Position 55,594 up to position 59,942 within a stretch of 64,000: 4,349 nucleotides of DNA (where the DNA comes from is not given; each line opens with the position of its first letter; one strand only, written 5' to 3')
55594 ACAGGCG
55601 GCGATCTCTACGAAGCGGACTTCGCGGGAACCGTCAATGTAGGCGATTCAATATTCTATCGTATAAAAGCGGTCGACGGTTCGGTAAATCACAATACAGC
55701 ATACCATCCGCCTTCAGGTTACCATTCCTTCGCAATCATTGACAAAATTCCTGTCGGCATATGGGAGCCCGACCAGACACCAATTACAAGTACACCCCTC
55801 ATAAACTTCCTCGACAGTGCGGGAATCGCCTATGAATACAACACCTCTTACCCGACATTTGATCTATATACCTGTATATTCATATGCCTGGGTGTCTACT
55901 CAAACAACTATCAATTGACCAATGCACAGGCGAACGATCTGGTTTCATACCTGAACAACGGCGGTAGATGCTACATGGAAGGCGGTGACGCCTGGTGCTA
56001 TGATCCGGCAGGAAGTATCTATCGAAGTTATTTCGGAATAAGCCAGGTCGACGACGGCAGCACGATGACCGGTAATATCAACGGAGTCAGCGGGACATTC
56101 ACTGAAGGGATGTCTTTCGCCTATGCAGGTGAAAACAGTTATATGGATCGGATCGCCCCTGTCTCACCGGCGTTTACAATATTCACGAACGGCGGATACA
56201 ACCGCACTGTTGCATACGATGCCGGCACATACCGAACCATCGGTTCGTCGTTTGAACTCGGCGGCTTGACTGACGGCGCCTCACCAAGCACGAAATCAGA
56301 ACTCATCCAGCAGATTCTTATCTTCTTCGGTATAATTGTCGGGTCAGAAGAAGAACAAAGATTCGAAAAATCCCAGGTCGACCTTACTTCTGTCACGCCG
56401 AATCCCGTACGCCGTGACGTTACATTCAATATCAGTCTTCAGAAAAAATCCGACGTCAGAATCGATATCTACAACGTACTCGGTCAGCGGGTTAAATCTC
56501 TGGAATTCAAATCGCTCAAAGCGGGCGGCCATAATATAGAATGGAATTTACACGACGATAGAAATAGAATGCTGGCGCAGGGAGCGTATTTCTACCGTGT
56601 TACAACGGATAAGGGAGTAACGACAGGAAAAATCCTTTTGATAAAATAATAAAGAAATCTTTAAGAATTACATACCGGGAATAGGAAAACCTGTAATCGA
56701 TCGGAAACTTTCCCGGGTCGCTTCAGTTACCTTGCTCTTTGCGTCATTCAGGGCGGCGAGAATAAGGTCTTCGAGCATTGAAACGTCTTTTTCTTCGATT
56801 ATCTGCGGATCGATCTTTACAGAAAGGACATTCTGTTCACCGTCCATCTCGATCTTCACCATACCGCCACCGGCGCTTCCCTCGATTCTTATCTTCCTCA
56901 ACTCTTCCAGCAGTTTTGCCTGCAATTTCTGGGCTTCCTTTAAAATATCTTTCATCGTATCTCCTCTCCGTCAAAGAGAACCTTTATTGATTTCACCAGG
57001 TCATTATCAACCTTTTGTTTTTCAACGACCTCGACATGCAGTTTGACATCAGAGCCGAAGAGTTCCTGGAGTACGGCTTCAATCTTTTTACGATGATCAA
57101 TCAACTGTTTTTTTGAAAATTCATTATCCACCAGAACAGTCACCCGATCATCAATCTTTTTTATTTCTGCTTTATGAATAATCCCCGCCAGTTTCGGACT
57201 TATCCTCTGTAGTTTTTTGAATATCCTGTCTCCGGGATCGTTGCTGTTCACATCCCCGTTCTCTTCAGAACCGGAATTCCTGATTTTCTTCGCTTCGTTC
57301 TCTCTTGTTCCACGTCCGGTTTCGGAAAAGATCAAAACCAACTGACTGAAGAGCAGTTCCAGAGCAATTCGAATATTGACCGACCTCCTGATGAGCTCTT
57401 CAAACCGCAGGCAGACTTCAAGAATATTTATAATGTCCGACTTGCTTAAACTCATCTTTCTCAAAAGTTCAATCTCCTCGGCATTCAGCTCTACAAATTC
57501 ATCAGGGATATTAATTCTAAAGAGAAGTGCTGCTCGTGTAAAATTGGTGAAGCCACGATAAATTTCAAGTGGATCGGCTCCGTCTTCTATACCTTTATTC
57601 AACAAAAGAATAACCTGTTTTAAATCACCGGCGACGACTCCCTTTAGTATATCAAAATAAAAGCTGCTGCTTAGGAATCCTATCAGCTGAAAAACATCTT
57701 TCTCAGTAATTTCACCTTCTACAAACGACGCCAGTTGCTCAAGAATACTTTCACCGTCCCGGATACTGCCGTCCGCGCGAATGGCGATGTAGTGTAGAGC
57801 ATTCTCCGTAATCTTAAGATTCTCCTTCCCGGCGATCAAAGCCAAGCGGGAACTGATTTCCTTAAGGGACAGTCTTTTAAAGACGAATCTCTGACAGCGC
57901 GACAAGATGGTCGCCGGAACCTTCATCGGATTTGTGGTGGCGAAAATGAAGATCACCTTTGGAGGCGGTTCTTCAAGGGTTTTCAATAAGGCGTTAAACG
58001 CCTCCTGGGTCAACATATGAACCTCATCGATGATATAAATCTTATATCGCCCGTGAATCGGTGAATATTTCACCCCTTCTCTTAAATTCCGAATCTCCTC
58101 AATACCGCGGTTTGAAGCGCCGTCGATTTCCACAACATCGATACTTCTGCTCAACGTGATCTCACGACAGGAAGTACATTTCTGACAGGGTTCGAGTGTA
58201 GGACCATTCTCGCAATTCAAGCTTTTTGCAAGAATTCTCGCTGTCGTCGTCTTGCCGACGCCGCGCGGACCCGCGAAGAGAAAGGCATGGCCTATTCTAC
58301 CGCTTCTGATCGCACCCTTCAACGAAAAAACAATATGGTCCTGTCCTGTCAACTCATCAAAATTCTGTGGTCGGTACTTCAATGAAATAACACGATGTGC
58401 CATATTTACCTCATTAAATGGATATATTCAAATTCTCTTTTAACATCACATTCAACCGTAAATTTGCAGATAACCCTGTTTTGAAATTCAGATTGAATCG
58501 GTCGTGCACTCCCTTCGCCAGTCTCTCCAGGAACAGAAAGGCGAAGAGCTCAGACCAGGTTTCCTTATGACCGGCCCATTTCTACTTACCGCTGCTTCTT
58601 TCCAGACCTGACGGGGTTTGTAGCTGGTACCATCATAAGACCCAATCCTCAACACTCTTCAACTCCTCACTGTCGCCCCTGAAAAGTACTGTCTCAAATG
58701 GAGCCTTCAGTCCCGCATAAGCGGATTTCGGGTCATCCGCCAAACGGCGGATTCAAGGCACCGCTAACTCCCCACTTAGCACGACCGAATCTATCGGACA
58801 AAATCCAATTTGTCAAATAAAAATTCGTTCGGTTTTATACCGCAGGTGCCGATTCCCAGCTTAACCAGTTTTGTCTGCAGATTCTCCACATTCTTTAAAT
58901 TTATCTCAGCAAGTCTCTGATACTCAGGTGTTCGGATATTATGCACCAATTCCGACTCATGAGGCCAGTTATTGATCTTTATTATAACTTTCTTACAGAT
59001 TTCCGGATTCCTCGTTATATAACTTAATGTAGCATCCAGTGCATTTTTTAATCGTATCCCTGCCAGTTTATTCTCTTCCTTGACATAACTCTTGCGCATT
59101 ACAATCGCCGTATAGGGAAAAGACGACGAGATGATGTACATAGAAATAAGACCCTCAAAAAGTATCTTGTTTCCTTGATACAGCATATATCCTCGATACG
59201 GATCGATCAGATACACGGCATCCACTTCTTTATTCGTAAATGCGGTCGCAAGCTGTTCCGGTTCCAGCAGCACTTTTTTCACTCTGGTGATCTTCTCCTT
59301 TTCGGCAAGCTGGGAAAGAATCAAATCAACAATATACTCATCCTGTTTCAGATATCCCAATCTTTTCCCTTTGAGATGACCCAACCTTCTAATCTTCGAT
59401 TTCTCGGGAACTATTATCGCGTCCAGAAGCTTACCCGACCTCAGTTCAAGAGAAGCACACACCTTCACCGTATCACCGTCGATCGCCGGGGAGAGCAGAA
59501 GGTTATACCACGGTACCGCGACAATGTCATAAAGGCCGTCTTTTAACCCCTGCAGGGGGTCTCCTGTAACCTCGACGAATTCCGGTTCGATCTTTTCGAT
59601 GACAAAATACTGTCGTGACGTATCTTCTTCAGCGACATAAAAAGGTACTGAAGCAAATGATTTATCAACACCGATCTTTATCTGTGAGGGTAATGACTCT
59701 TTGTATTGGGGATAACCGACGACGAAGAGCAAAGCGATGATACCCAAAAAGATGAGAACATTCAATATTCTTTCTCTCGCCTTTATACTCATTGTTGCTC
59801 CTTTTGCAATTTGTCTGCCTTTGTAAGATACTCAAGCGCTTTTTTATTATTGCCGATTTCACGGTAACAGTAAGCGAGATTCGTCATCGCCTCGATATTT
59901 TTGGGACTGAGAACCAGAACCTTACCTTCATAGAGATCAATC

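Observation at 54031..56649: T9SS-exported agmatine/peptidyl-arginine deiminase homologue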

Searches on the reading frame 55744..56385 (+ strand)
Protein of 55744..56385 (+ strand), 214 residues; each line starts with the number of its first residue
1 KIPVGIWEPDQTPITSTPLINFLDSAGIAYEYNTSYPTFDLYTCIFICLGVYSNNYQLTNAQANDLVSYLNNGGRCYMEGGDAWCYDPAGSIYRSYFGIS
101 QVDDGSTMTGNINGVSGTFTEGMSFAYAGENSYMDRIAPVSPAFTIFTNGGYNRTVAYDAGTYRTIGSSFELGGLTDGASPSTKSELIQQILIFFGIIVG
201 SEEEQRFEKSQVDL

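Call 12: find_homologous_proteins(query=window:55744-56385:+, max_evalue=0.001)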
Query window:55744-56385:+ (214 aa): 27 proteins with E <= 0.001 among 126 candidates.
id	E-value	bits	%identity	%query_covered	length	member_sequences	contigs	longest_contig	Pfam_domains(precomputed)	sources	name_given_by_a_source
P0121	7.3e-112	390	78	100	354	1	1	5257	PF18962.8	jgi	jgi:hypothetical protein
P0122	7.5e-108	377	77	99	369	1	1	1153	PF18962.8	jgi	-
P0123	3.4e-104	365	77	95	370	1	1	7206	PF18962.8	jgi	jgi:hypothetical protein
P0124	9.9e-101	354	75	95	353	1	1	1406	PF18962.8,PF13860.13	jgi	jgi:hypothetical protein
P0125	9.7e-94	331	70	95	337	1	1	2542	-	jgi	jgi:hypothetical protein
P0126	3.1e-72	261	70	77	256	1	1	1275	PF18962.8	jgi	jgi:hypothetical protein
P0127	5.0e-72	260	74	76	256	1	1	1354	PF18962.8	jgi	jgi:hypothetical protein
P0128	1.3e-54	203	57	82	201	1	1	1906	-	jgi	jgi:hypothetical protein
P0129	6.3e-52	195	49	98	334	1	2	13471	PF18962.8,PF13860.13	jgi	jgi:hypothetical protein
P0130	6.7e-50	188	48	98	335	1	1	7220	PF18962.8,PF13860.13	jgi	jgi:hypothetical protein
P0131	6.4e-48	181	48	100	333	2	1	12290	PF18962.8,PF13860.13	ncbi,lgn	-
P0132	1.5e-46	177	53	79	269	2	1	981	PF18962.8,PF13860.13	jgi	-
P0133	1.9e-45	173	47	92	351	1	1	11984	PF18962.8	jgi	-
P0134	1.1e-44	171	47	90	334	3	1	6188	PF13585.13,PF18962.8,PF13860.13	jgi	jgi:hypothetical protein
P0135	1.6e-44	170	48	89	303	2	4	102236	PF18962.8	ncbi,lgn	ncbi:MAG: T9SS type A sorting domain-containing protein [candidate division WOR-3 bacterium]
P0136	4.9e-42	162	44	93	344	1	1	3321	PF13860.13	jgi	jgi:hypothetical protein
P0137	4.3e-41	159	46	93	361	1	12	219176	PF18962.8,PF13860.13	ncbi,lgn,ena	-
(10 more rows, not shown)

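Call 24: predict_structure(alignment_id=A2)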
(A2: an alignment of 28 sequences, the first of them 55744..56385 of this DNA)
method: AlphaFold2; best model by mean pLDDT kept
length: 214 residues; sequences in the alignment: 28
mean_pLDDT: 90.6   pTM: 0.88
mean pLDDT of the five models: 90.6, 89.4, 88.9, 88.0, 87.6
residues with pLDDT >= 90: 163; 70-90: 37; 50-70: 1; < 50: 13
segments of 3 or more residues with pLDDT < 50: 202-214
pLDDT, mean of each block of 10 residues (from residue 1): 93 94 97 97 97 89 98 97 82 95 87 97 96 92 97 96 96 96 98 93 39 32
secondary structure, 60 per line:
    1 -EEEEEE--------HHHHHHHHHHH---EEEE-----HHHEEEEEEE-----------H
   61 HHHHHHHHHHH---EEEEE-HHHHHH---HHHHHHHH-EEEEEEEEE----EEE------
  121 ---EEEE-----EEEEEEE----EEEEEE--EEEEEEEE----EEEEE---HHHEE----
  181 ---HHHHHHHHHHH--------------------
elements in order: E2-7 H16-26 E30-33 E42-48 H60-71 E75-79 H81-86 H90-97 E99-107 E112-114 E124-127 E133-139 E144-149 E152-159 E164-168 H184-194

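Call 57: search_protein_families(library=pfam, proteins=[window:55744-56385:+, P0129, P0130, P0131, P0133, P0137, P0136], max_evalue=1)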
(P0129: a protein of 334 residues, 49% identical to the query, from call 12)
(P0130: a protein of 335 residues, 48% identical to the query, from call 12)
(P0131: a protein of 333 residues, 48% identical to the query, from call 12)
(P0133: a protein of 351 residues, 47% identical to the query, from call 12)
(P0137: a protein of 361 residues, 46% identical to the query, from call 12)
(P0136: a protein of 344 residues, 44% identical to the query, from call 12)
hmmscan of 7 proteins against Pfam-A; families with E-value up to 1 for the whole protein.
window:55744-56385:+ (214 aa): 0 families

P0129 (334 aa): 3 families
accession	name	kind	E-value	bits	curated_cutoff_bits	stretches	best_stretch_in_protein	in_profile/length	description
PF13860.13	FlgD_ig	-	9.9e-10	38.7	27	1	261-319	15-74/79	FlgD Ig-like domain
PF18962.6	Por_Secre_tail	-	1.4e-05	25.7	27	1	250-331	2-74/75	Secretion system C-terminal sorting domain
PF13585.12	CHU_C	-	0.0095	16.5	27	1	268-320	27-72/86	CHU_C Type IX secretion signal domain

P0130 (335 aa): 3 families
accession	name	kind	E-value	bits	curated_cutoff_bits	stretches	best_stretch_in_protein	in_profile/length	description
PF13860.13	FlgD_ig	-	1e-08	35.4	27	1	265-322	18-75/79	FlgD Ig-like domain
PF18962.6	Por_Secre_tail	-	2.1e-08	34.8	27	1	250-332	1-74/75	Secretion system C-terminal sorting domain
PF13585.12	CHU_C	-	0.0011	19.4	27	1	260-322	17-72/86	CHU_C Type IX secretion signal domain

P0131 (333 aa): 2 families
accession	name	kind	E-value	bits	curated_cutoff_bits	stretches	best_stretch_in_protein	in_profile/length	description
PF18962.6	Por_Secre_tail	-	1.3e-10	41.8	27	1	249-330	3-74/75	Secretion system C-terminal sorting domain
PF13860.13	FlgD_ig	-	5.3e-10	39.6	27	1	255-322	11-77/79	FlgD Ig-like domain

P0133 (351 aa): 3 families
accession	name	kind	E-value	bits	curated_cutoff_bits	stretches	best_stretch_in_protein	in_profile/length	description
PF18962.6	Por_Secre_tail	-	8.9e-12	45.6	27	1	271-348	2-74/75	Secretion system C-terminal sorting domain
PF13860.13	FlgD_ig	-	4.1e-05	23.9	27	1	275-340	6-77/79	FlgD Ig-like domain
PF13585.12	CHU_C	-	0.029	14.9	27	1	285-341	23-75/86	CHU_C Type IX secretion signal domain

P0137 (361 aa): 3 families
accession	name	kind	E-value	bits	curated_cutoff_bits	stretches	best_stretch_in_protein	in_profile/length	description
PF18962.6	Por_Secre_tail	-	2.1e-10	41.2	27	1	274-358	1-74/75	Secretion system C-terminal sorting domain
PF13860.13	FlgD_ig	-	2.1e-08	34.5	27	1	294-349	20-76/79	FlgD Ig-like domain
PF13585.12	CHU_C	-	0.00083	19.9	27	1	296-354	28-79/86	CHU_C Type IX secretion signal domain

P0136 (344 aa): 3 families
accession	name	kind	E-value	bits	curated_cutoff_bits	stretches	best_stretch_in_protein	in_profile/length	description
PF13860.13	FlgD_ig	-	3.3e-12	46.6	27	1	275-327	19-71/79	FlgD Ig-like domain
PF18962.6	Por_Secre_tail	-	5.6e-05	23.8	27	1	262-341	3-74/75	Secretion system C-terminal sorting domain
PF13585.12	CHU_C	-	0.0088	16.6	27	1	277-331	25-72/86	CHU_C Type IX secretion signal domain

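Call 60: find_homologous_proteins(query=A4, max_evalue=0.001)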
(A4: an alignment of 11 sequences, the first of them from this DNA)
Query A4 (11 sequences) (200 aa, profile of the alignment): 108 proteins with E <= 0.001 among 3346 candidates.
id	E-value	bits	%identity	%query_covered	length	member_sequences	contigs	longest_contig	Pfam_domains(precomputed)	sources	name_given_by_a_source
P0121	1.6e-89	317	82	100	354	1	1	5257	PF18962.8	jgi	jgi:hypothetical protein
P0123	1.5e-86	307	78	100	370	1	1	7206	PF18962.8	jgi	jgi:hypothetical protein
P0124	3.9e-86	306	76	100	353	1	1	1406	PF18962.8,PF13860.13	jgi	jgi:hypothetical protein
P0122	2.6e-85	303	80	100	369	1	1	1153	PF18962.8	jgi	-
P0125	4.2e-83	296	71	100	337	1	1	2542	-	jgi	jgi:hypothetical protein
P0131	2.0e-82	294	49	99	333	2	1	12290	PF18962.8,PF13860.13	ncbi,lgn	-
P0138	5.4e-82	292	44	96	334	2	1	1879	-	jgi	jgi:hypothetical protein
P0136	2.4e-81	290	44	95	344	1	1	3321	PF13860.13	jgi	jgi:hypothetical protein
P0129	3.1e-81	290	51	98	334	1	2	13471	PF18962.8,PF13860.13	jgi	jgi:hypothetical protein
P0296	1.0e-80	288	48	99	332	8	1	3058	PF18962.8,PF13860.13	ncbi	-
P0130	2.2e-80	287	51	96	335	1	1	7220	PF18962.8,PF13860.13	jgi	jgi:hypothetical protein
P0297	5.3e-80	286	49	98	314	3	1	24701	PF18962.8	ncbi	-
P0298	2.0e-79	284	48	98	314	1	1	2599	PF18962.8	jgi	-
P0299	1.6e-77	278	49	96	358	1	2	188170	PF13585.13,PF13860.13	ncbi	ncbi:MAG: T9SS type A sorting domain-containing protein [candidate division WOR-3 bacterium]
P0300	1.7e-77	278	49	96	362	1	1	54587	PF18962.8,PF13860.13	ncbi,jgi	-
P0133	9.4e-77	275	47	99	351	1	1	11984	PF18962.8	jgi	-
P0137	7.3e-68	246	46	96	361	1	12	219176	PF18962.8,PF13860.13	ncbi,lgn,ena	-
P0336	1.6e-64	235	50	79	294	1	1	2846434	PF18962.8,PF13860.13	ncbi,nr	ncbi:MAG: T9SS type A sorting domain-containing protein [candidate division WOR-3 bacterium]|nr:MAG:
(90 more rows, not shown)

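Call 62: find_encoding_contigs(protein=P0336, flank=7000, max_places=1)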
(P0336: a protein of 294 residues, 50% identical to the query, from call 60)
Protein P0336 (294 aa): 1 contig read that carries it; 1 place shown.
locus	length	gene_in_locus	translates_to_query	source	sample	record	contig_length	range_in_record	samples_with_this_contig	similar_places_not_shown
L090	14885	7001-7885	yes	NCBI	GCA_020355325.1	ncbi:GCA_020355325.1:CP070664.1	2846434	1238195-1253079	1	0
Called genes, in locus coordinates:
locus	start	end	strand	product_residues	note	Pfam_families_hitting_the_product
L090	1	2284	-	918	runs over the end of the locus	PF21445:ADDB_N, PF12705:PDDEXK_1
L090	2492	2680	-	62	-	-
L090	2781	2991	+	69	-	PF13860:FlgD_ig, PF18962:Por_Secre_tail (weak)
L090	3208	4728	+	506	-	PF00144:Beta-lactamase, PF18962:Por_Secre_tail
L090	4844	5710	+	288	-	PF17957:Big_7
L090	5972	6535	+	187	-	-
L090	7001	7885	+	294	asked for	PF18962:Por_Secre_tail, PF13860:FlgD_ig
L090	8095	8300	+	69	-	-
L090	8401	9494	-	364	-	PF01523:PmbA_TldD_1st (weak), PF19290:PmbA_TldD_2nd (weak), PF19289:PmbA_TldD_3rd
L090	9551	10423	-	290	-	PF01841:Transglut_core (weak)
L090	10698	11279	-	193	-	PF12680:SnoaL_2 (weak)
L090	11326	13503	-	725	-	PF02897:Peptidase_S9_N, PF00326:Peptidase_S9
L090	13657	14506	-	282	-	PF06452:CBM9_1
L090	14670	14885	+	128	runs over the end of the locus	-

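Call 63: find_encoding_contigs(protein=P0137, flank=7000, max_places=1)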
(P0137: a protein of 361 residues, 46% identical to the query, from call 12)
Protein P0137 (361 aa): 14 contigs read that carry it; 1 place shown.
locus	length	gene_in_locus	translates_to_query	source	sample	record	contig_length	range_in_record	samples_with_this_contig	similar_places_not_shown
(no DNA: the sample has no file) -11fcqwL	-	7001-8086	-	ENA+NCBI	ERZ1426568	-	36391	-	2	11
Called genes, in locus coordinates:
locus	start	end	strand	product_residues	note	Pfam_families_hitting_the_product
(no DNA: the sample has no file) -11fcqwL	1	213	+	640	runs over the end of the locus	PF00009:GTP_EFTU, PF01926:MMR_HSR1 (weak), PF03144:GTP_EFTU_D2, PF25461:Beta-barrel_SelB, PF09107:WHD_3rd_SelB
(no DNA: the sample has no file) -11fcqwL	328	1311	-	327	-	PF04041:Glyco_hydro_130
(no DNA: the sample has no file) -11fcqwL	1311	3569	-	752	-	PF13439:Glyco_transf_4, PF00534:Glycos_transf_1, PF13692:Glyco_trans_1_4, PF13524:Glyco_trans_1_2 (faint)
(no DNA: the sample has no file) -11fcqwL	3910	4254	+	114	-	-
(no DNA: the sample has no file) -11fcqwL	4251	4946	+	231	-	PF11551:Omp28 (weak), PF18962:Por_Secre_tail (faint)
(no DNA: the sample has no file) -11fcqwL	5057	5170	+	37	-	-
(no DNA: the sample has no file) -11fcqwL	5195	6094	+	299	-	PF11551:Omp28, PF18962:Por_Secre_tail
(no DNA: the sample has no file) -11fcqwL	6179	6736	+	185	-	-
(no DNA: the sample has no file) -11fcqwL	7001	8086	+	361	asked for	PF18962:Por_Secre_tail, PF13860:FlgD_ig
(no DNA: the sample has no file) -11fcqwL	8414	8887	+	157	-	-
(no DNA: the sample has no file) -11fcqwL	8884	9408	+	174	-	PF00578:AhpC-TSA, PF08534:Redoxin, PF13905:Thioredoxin_8 (weak)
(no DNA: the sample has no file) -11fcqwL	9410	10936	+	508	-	PF19494:DUF6029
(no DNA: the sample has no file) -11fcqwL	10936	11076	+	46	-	-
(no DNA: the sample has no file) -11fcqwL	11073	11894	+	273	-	PF12838:Fer4_7 (faint), PF12801:Fer4_5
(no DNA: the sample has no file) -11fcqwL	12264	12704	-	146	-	PF16242:Pyrid_ox_like, PF01243:PNPOx_N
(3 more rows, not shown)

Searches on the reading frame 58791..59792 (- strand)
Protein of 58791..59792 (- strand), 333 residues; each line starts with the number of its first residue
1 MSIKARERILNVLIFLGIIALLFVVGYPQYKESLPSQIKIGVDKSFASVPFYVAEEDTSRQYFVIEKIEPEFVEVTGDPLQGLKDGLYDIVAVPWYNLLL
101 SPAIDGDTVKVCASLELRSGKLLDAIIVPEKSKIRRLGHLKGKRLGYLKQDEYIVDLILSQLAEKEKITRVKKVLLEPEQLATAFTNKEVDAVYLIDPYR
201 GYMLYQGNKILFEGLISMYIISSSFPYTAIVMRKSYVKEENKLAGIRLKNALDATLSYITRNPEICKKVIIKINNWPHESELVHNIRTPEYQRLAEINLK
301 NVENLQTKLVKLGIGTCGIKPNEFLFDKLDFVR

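Call 6: search_protein_families(library=pfam, proteins=[window:58791-59792:-], max_evalue=0.001)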
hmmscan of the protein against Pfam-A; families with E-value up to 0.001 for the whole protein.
window:58791-59792:- (333 aa): 1 family
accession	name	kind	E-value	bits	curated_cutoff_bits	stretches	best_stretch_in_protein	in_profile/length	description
PF09084.16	NMT1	-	6.7e-06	26.6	20.5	1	50-264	6-214/216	NMT1/THI5 like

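Call 43: search_protein_families(library=ncbifam, proteins=[window:58791-59792:-], max_evalue=0.0001)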
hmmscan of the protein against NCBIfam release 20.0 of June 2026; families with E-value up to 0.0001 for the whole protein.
window:58791-59792:- (333 aa): 3 families
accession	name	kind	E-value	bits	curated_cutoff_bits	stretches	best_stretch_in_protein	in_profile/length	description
TIGR01728.1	SsuA_fam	subfamily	1.8e-12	47.1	163.5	1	123-306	84-262/290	aliphatic sulfonate ABC transporter substrate-binding protein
NF008588.0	PRK11553.1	subfamily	4.7e-09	35.6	299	1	16-211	7-199/319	aliphatic sulfonate ABC transporter substrate-binding protein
TIGR01729.1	taurine_ABC_bnd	equivalog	3.3e-06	26.7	304.25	1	124-264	82-218/300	taurine ABC transporter substrate-binding protein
